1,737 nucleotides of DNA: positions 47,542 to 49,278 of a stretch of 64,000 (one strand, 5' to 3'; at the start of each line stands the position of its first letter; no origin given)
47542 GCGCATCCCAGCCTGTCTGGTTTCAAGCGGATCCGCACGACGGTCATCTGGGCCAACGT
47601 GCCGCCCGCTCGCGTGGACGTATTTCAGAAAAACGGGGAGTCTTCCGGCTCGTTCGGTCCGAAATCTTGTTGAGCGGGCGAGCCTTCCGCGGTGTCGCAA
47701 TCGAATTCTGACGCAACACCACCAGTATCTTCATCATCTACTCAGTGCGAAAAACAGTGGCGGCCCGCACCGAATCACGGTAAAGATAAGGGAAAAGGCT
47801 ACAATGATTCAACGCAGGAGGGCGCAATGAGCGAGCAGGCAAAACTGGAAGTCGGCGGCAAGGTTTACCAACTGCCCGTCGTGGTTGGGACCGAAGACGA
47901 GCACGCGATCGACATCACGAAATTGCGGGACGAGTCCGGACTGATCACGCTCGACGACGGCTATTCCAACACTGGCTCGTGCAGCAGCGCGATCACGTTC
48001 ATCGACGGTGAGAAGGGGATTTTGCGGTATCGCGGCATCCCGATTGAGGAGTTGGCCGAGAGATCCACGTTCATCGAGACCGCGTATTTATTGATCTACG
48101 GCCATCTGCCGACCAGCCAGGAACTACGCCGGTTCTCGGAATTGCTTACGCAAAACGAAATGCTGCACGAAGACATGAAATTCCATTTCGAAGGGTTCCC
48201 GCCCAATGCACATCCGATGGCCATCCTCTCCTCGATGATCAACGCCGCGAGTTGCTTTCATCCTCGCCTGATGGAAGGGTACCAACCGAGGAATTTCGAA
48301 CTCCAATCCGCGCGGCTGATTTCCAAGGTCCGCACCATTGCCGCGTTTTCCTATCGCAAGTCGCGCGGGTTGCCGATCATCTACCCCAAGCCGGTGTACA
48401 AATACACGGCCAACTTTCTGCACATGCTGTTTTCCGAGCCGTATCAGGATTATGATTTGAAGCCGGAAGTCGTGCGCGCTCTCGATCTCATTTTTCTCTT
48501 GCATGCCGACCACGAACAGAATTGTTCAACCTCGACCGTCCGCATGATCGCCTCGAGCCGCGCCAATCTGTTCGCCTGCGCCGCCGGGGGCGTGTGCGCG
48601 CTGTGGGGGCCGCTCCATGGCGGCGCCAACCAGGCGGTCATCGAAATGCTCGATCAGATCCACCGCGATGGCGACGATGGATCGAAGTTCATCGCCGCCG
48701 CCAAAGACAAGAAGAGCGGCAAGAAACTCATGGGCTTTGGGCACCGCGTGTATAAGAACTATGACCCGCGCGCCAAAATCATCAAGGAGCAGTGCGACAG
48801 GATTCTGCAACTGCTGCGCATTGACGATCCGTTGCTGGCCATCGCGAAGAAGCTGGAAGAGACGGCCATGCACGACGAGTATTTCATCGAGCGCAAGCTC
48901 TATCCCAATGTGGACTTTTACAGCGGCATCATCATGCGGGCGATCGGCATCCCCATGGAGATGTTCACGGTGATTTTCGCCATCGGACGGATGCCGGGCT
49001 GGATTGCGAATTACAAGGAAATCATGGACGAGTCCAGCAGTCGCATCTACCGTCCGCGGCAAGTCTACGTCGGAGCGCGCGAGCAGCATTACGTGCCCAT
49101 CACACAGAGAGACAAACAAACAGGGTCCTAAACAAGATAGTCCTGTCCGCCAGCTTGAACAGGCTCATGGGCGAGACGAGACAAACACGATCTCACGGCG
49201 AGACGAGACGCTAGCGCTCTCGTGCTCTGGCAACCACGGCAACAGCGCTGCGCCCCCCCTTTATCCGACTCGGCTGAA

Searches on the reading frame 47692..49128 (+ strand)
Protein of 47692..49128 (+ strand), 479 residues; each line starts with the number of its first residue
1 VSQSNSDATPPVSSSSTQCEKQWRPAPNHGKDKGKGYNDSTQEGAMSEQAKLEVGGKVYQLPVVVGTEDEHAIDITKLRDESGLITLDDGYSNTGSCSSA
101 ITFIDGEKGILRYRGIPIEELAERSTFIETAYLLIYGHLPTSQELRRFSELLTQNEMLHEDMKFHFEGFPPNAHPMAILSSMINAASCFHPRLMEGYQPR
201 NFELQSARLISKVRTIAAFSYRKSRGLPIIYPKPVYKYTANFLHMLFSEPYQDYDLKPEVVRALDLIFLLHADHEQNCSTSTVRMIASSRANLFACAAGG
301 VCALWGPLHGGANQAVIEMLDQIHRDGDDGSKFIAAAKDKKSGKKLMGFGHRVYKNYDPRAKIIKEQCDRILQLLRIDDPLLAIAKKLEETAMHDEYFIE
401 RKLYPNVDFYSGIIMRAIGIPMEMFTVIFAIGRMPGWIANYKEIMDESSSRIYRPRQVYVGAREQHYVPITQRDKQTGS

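Call 64: search_protein_families(library=pfam, proteins=[window:47692-49128:+], max_evalue=0.00001)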
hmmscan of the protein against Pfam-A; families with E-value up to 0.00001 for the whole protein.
window:47692-49128:+ (479 aa): 1 family
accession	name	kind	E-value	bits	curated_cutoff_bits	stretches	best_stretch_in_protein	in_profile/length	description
PF00285.26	Citrate_synt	-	7.6e-134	446.7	27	1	90-456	1-357/357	Citrate synthase, C-terminal domain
